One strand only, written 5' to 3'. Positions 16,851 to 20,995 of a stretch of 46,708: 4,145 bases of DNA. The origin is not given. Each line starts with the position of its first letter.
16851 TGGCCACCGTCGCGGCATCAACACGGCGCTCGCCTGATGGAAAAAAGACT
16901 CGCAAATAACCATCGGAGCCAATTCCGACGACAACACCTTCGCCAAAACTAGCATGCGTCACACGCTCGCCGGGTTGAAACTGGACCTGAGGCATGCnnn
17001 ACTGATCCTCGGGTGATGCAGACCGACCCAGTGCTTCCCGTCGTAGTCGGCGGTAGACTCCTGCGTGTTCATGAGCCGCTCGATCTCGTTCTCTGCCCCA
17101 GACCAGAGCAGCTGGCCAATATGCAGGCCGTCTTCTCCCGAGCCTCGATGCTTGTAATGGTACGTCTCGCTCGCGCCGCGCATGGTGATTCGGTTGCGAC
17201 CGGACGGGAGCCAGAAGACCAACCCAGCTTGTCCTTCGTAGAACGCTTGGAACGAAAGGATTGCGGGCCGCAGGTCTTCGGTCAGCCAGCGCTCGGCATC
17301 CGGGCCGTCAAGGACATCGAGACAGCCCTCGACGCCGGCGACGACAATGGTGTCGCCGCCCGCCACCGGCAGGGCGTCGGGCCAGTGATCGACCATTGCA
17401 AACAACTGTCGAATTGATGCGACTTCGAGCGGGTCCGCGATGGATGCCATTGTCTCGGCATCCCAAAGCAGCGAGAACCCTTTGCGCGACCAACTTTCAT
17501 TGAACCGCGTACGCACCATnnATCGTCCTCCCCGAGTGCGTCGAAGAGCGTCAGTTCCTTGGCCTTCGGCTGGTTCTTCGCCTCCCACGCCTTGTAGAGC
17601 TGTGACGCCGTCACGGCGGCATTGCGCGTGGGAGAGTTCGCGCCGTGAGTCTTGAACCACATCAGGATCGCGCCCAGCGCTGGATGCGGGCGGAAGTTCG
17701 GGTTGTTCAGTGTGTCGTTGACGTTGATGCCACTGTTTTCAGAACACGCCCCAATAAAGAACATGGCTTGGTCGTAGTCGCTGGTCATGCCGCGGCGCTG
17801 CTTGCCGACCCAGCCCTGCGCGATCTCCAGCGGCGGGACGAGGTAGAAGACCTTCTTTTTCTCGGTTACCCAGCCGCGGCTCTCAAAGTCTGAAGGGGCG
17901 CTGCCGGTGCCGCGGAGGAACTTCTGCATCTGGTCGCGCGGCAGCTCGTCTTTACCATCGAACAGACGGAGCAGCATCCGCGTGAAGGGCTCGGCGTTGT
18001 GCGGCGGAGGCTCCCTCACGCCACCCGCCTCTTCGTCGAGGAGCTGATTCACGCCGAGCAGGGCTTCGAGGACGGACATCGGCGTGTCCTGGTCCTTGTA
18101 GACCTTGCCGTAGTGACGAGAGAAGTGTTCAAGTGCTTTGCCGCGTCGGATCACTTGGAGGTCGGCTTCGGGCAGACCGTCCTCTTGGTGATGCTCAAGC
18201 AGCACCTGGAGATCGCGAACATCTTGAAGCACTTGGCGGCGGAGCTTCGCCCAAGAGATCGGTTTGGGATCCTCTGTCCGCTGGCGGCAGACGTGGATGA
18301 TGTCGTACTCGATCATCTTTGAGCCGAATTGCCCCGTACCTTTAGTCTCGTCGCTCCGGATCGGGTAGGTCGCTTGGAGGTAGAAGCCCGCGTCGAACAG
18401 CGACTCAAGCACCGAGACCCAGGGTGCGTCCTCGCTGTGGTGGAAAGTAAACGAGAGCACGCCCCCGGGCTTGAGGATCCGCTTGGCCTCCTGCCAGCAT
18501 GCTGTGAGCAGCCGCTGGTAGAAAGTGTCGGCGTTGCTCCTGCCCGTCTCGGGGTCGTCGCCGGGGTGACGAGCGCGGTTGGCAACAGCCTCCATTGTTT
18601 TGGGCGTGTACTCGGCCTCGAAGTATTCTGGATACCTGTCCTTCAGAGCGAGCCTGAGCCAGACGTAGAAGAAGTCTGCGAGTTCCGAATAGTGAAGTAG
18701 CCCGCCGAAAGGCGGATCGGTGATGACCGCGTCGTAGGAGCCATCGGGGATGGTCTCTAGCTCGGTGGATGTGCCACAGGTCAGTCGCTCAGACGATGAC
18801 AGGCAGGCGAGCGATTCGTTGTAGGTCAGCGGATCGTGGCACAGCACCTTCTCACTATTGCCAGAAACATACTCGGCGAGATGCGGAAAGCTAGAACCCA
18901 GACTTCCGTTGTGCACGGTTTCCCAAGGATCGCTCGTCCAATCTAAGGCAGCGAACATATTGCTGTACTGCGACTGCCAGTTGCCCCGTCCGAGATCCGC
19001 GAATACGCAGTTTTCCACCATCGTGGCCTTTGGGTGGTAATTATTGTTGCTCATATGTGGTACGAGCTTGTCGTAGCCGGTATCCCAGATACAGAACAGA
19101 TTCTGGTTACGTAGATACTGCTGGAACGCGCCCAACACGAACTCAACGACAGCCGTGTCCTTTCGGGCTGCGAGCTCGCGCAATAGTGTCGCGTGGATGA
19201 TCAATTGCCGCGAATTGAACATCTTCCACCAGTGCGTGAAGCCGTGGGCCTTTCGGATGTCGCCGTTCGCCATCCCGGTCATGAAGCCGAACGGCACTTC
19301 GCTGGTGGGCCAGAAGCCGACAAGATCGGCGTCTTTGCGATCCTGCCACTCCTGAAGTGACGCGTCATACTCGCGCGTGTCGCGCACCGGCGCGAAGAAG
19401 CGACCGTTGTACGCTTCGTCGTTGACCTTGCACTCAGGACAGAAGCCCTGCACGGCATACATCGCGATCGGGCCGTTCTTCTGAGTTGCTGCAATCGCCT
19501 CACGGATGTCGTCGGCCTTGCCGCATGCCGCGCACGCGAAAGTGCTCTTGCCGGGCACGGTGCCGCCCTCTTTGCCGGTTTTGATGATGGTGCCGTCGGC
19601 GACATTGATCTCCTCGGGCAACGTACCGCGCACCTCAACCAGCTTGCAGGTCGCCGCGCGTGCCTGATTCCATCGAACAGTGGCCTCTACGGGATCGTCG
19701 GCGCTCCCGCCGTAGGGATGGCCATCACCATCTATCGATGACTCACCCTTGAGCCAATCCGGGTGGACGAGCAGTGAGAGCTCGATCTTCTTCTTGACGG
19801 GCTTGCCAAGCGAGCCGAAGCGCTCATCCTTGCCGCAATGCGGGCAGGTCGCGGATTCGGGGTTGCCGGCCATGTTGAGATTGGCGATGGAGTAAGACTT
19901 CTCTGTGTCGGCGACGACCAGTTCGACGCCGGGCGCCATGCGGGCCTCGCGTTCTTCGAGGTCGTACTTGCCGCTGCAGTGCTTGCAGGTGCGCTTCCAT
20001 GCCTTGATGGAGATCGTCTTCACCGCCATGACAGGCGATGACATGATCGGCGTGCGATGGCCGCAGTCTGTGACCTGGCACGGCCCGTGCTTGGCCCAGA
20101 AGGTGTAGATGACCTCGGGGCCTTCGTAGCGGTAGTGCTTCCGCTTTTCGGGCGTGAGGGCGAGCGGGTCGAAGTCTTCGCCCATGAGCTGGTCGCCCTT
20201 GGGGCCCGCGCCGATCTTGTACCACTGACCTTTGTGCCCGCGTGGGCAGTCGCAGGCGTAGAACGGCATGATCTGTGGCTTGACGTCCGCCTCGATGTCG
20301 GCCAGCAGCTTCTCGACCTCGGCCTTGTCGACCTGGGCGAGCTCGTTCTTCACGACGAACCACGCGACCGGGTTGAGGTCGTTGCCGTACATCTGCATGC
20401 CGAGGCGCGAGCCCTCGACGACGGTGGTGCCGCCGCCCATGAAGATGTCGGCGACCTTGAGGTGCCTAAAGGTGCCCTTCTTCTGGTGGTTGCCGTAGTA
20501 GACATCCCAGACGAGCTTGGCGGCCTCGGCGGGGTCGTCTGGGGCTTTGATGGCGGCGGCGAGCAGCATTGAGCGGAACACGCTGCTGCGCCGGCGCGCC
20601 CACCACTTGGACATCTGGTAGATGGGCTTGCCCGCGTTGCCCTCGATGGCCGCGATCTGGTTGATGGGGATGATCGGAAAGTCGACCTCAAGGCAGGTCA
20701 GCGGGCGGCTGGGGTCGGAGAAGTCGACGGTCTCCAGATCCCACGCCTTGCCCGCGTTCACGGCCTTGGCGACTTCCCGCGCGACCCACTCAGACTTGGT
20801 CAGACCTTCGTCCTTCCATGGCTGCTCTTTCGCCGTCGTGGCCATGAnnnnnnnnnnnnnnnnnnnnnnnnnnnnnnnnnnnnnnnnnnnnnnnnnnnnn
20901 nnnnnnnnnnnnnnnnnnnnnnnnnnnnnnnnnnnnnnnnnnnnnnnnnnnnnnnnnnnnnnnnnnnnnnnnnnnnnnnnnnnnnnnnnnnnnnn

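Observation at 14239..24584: Compact five-gene BREX-type-3-like operon: DUF499 ATPase, short PglZ, DUF1156 methyltransferase, small protein, SNF2 helicase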

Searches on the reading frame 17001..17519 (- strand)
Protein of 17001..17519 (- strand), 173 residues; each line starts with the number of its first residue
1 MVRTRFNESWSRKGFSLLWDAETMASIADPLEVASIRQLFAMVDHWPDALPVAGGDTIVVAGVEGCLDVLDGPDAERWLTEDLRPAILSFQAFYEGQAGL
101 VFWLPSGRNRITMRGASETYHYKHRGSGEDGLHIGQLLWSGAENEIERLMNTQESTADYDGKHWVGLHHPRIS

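Call 5: search_protein_families(library=pfam, proteins=[window:17001-17519:-], max_evalue=0.01)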
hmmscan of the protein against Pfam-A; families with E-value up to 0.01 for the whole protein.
window:17001-17519:- (173 aa): 0 families

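Call 6: search_protein_families(library=padloc, proteins=[window:17001-17519:-], max_evalue=0.01)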
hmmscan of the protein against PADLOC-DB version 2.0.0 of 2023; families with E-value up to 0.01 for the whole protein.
window:17001-17519:- (173 aa): 0 families

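Call 7: search_protein_families(library=ncbifam, proteins=[window:17001-17519:-], max_evalue=0.01)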
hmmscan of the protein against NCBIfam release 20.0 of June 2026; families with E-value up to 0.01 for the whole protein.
window:17001-17519:- (173 aa): 0 families

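Call 31: find_homologous_proteins(query=window:17001-17519:-)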
Query window:17001-17519:- (173 aa): 279 proteins with E <= 0.001 among 311 candidates; the best 120 are listed.
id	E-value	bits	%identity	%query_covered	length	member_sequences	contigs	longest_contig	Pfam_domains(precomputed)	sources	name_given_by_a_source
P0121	1.2e-108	379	94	100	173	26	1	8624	-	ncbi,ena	-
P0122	1.1e-92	327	80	100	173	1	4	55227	-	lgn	-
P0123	3.0e-92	325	80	100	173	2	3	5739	-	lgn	-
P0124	7.9e-92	324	79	100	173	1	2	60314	-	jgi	jgi:hypothetical protein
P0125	1.1e-91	323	79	100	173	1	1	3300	-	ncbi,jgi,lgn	jgi:hypothetical protein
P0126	2.2e-90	319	78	100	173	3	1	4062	-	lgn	-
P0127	3.6e-90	318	78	100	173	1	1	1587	-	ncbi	-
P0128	1.1e-89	317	77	100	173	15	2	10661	-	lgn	-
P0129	1.6e-89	316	76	100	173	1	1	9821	-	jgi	-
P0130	1.8e-89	316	76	100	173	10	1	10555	-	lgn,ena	-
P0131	7.1e-88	311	76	100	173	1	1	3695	-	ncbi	-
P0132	4.8e-83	295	72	100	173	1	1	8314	-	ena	-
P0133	5.2e-83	295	74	100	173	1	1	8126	-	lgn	-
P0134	1.3e-82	294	71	100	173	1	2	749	-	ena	-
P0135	1.8e-82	293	72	100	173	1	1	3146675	-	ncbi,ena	-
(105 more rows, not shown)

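Call 36: search_solved_structures(query=A1, max_evalue=10, show_alignments=2)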
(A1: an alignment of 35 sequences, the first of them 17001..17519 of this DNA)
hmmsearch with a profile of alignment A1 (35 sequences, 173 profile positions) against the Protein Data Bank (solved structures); distinct sequences matched with E-value up to 10: 0.

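Call 44: predict_structure(alignment_id=A1)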
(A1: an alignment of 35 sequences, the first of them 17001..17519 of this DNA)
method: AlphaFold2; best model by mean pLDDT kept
length: 173 residues; sequences in the alignment: 35
mean_pLDDT: 63.8   pTM: 0.64
mean pLDDT of the five models: 63.8, 49.9, 44.9, 43.1, 41.5
residues with pLDDT >= 90: 0; 70-90: 88; 50-70: 31; < 50: 54
segments of 3 or more residues with pLDDT < 50: 1-12, 115-117, 137-173
pLDDT, mean of each block of 10 residues (from residue 1): 30 59 73 86 86 82 75 82 82 78 62 54 73 55 40 43 36 28
secondary structure, 60 per line:
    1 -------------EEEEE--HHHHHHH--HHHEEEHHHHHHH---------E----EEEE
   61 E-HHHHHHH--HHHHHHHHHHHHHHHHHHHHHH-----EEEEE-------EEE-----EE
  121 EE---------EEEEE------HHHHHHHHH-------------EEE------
elements in order: E14-18 H21-27 E33-35 H36-42 E57-61 H63-69 H72-93 E99-103 E111-113 E119-122 E132-136 H143-151 E165-167

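Call 48: fold_search(model_id=the predicted structure, library=pdb)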
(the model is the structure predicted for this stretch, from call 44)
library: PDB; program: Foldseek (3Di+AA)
matches with E <= 10: 830; with E <= 0.001: 0
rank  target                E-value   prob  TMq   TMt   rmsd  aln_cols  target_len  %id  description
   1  6dex_A                5.0e-02  0.72  0.31  0.39   5.9       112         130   14  Structure of Eremothecium gossypii Shu1:Shu2 complex (released 2018-05-23)
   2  7jpr_E                1.8e-01  0.14  0.27  0.15   7.8       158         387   12  ORC-OPEN: Human Origin Recognition Complex (ORC) in an open conformation (released 2020-09-09)
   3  2rko                  2.2e-01  0.11  0.21  0.15   6.1       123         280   16  Crystal Structure of the Vps4p-dimer (released 2008-02-26)
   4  9uoo                  2.4e-01  0.44  0.25  0.15   4.9        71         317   17  Klebsiella pneumoniae RecA (released 2026-02-18)
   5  7cte_E                2.7e-01  0.20  0.28  0.16   6.2       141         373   11  Human Origin Recognition Complex, ORC2-5 (released 2021-01-06)
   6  6tuu_A                2.7e-01  0.14  0.24  0.21   9.3        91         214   15  Leishmania infantum Rad51 surrogate LiRadA10 in complex with 5,6,7,8-tetrahydro-2-naphthoic acid (released 2021-01-27)
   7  1l8q                  2.9e-01  0.16  0.24  0.15   8.1       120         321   11  CRYSTAL STRUCTURE OF DNA REPLICATION INITIATION FACTOR (released 2002-09-25)
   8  8vwa                  3.1e-01  0.16  0.27  0.14   5.8       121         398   12  CryoEM Structure of a FtsH Helical Assembly in the Presence of ATP (released 2025-01-15)
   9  5jee                  3.5e-01  0.12  0.27  0.22  10.0       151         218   12  Apo-structure of humanised RadA-mutant humRadA26F (released 2016-10-19)
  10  9njr_E                4.0e-01  0.14  0.28  0.19  10.7       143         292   12  The Cryo-EM structure of the yeast Dmc1-ssDNA nucleoprotein filament ADP bound state (released 2025-03-19)
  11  8t14_A                4.0e-01  0.12  0.23  0.13   6.1       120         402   12  ADP-bound Bcs1 (C7 symmetrized) (released 2024-06-05)
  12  5lb2                  4.3e-01  0.11  0.22  0.19   9.6        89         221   18  Apo-structure of humanised RadA-mutant humRadA2 (released 2016-10-19)
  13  5uj7_F                4.3e-01  0.10  0.25  0.20   8.6       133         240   11  Structure of the active form of human Origin Recognition Complex ATPase motor module, complex subunitS 1, 4, 5 (released 2017-02-08)
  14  4uy5                  4.3e-01  0.10  0.16  0.10   8.9        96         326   12  Crystal structure of Histidine-specific methyltransferase EgtD from Mycobacterium smegmatis (released 2014-10-08)
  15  6tuu_D                4.5e-01  0.16  0.28  0.23   8.7       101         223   11  Leishmania infantum Rad51 surrogate LiRadA10 in complex with 5,6,7,8-tetrahydro-2-naphthoic acid (released 2021-01-27)
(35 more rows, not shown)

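Call 85: search_protein_representatives(alignment_id=A1)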
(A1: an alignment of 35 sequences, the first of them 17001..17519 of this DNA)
Query: 35 sequences, 173 profile positions. Proteins with E-value up to 0.001 (for the whole library): 286; up to 1e-10: 165; up to 1e-30: 47. The best 150 are listed.
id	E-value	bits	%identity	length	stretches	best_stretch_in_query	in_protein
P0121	7.3e-92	322.0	-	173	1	1-173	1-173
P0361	2.0e-57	209.9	-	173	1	7-173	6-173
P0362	1.9e-54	200.2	-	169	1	42-162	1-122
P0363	5.0e-52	192.3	-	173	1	6-173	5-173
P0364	1.2e-49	184.6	-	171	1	5-173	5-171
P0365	2.6e-46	173.7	-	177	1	4-124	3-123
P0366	3.3e-46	173.4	-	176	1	6-173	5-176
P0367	4.2e-46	173.0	-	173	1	4-173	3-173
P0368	6.2e-46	172.5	-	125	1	11-128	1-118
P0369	2.4e-45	170.6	-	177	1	9-173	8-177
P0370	1.4e-44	168.1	-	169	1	9-173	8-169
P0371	1.8e-44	167.7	-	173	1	8-173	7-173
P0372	1.3e-43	164.9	-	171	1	6-173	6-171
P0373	2.6e-43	163.9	-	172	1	7-173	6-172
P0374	3.1e-43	163.7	-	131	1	42-173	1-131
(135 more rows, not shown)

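Call 87: search_solved_structures(query=A3, max_evalue=10, show_alignments=2)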
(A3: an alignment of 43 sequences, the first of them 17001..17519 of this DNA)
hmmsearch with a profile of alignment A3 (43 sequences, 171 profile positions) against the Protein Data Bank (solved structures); distinct sequences matched with E-value up to 10: 2.
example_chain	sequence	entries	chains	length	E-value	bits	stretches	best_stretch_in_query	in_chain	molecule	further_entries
8es5_A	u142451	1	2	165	0.5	13.3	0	25-67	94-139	Activator of HSP90 ATPase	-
5h9d_A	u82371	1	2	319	0.78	12.7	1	39-108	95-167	Farnesyl pyrophosphate synthetase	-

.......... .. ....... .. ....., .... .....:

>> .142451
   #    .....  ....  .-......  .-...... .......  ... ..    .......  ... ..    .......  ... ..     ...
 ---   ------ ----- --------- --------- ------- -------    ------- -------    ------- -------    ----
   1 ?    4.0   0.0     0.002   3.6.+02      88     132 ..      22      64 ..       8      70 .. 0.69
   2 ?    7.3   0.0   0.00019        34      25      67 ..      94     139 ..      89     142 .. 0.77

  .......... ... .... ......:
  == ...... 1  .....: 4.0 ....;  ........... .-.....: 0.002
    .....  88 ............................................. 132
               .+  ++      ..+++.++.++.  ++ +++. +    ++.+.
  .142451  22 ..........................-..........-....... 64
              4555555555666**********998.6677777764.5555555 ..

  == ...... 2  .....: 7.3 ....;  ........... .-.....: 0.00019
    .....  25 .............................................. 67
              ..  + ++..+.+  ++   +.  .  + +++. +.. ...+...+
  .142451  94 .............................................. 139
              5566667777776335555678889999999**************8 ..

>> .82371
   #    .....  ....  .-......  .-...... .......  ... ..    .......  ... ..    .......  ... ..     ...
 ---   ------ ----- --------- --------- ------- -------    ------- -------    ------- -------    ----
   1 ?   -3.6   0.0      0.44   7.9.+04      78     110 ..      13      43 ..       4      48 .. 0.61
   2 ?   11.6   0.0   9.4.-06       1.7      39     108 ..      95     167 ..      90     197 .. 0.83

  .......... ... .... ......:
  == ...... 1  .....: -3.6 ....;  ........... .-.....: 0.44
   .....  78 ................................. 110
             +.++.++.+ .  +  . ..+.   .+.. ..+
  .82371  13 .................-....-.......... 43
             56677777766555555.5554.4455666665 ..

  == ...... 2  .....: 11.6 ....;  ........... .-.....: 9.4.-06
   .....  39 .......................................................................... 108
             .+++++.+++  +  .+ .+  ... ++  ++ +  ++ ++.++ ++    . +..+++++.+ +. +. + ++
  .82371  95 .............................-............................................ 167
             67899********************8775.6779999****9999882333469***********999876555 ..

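Call 89: search_protein_families(library=pfam, alignment_id=A3, max_evalue=1)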
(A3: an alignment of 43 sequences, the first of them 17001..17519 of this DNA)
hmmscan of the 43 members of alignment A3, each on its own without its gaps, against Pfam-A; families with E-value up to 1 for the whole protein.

A. member 1, window:17001-17519:- (173 aa): 0 families

B. families by the number of members that match (of 43 scanned): 12 families
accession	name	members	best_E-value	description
PF21108.3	MDN1_4th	1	0.014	Midasin AAA+ ATPase lid domain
PF24983.1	DUF7774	1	0.023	Domain of unknown function (DUF7774)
PF14434.11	Imm6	1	0.026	Immunity protein Imm6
PF11734.13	TilS_C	1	0.028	TilS substrate C-terminal domain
PF01014.23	Uricase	1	0.12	Uricase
PF12390.13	Se-cys_synth_N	1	0.14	Selenocysteine synthase N terminal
PF06169.17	DUF982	1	0.19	Protein of unknown function (DUF982)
PF17482.7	Phage_sheath_1C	1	0.19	Phage tail sheath C-terminal domain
PF12946.13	EGF_MSP1_1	1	0.22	MSP1 EGF domain 1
PF08816.16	Ivy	1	0.23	Inhibitor of vertebrate lysozyme (Ivy)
PF20797.2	HepT-like_2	1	0.25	HepT-like protein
PF09001.16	DUF1890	1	0.31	Domain of unknown function (DUF1890)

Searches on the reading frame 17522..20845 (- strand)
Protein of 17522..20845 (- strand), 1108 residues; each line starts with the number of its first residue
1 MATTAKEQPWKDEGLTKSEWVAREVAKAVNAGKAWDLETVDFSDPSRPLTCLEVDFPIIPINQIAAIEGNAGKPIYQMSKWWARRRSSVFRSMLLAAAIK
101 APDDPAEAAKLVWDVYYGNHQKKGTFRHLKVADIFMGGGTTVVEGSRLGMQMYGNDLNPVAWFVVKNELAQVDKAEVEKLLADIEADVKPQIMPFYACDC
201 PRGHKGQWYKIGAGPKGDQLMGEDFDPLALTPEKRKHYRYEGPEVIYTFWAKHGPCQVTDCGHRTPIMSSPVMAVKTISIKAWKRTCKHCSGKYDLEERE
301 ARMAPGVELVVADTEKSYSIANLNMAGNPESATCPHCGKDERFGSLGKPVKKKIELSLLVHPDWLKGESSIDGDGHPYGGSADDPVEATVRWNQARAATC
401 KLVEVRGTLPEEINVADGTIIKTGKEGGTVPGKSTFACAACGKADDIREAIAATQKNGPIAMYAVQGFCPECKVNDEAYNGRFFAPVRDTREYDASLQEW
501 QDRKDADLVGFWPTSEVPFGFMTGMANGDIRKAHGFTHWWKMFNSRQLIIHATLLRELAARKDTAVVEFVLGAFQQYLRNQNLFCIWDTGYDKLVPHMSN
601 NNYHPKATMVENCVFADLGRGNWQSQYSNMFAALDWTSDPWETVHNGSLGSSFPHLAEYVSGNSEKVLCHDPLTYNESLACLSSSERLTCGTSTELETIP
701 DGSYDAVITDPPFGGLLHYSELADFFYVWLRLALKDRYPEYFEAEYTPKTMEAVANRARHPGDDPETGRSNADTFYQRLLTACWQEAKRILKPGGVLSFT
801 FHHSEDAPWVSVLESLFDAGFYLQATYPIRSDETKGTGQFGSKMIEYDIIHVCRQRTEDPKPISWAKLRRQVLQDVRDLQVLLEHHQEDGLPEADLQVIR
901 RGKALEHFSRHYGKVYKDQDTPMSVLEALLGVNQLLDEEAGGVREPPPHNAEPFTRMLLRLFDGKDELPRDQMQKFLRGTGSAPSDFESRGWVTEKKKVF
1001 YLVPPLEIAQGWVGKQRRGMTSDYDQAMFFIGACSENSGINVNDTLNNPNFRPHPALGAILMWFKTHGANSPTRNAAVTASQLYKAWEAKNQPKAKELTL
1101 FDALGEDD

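Call 5: search_protein_families(library=pfam, proteins=[window:17522-20845:-], max_evalue=0.01)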
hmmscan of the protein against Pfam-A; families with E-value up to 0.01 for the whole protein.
window:17522-20845:- (1108 aa): 3 families
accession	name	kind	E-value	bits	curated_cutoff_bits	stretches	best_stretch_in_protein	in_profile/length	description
PF01555.25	N6_N4_Mtase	-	1.1e-06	29.2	26.7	0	705-827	2-78/221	DNA methylase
PF06634.17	DUF1156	-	9.2e-05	22.9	24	1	56-103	2-51/73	Protein of unknown function (DUF1156)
PF01170.24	UPF0020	-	0.0034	17.5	22.3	0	676-720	95-138/197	RMKL-like, methyltransferase domain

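Call 6: search_protein_families(library=padloc, proteins=[window:17522-20845:-], max_evalue=0.01)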
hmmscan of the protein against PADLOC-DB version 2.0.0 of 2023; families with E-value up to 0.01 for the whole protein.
window:17522-20845:- (1108 aa): 24 families
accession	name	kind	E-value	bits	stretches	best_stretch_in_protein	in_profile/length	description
PDLC00660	HmaB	-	6.3e-37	124.9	2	706-939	570-808/967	DNA-adenine methylase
PDLC00661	HmaB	-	4.2e-36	122.2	2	705-938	569-807/973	DNA-adenine methylase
PDLC02541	PglX|PglXI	-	8.1e-23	78.5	1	678-823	468-590/919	PglXI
PDLC03233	MTase_II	-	2.8e-21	73.7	2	698-864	487-651/731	Type II methyltransferase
PDLC02189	DUF1156_MTase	-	2.4e-18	63.7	3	682-877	529-699/944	-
PDLC03314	MTase_II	-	1.4e-14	51.2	3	127-179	163-215/944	Type II methyltransferase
PDLC03352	MTase_II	-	1.5e-14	50.9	2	633-736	502-598/1023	Type II methyltransferase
PDLC03346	MTase_II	-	4.2e-13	45.9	1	702-825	606-706/1068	Type II methyltransferase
PDLC03312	MTase_II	-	9.1e-12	41.5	1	690-822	513-1229/1344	Type II methyltransferase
PDLC03325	MTase_II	-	2.1e-10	37.9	1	131-185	95-149/426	Type II methyltransferase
PDLC03322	MTase_II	-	7.2e-08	29.7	1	130-191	67-128/446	Type II methyltransferase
PDLC03380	MTase_II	-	3e-06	24.7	0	131-181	60-110/393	Type II methyltransferase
PDLC04134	mad2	-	5.1e-06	23.6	1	688-827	343-423/492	mads_2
PDLC03367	MTase_II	-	4.6e-05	19.9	1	131-167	45-81/633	Type II methyltransferase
PDLC03249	MTase_II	-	0.00013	18.9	1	131-189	142-200/541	Type II methyltransferase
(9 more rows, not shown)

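Call 7: search_protein_families(library=ncbifam, proteins=[window:17522-20845:-], max_evalue=0.01)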
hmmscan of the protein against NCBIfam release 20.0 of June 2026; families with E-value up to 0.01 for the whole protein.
window:17522-20845:- (1108 aa): 1 family
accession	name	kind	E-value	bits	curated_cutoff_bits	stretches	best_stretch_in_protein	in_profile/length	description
NF042963.1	DUF1156_antiphage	equivalog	5.7e-26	90.9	1000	3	703-898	573-751/960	anti-phage-associated DUF1156 domain-containing protein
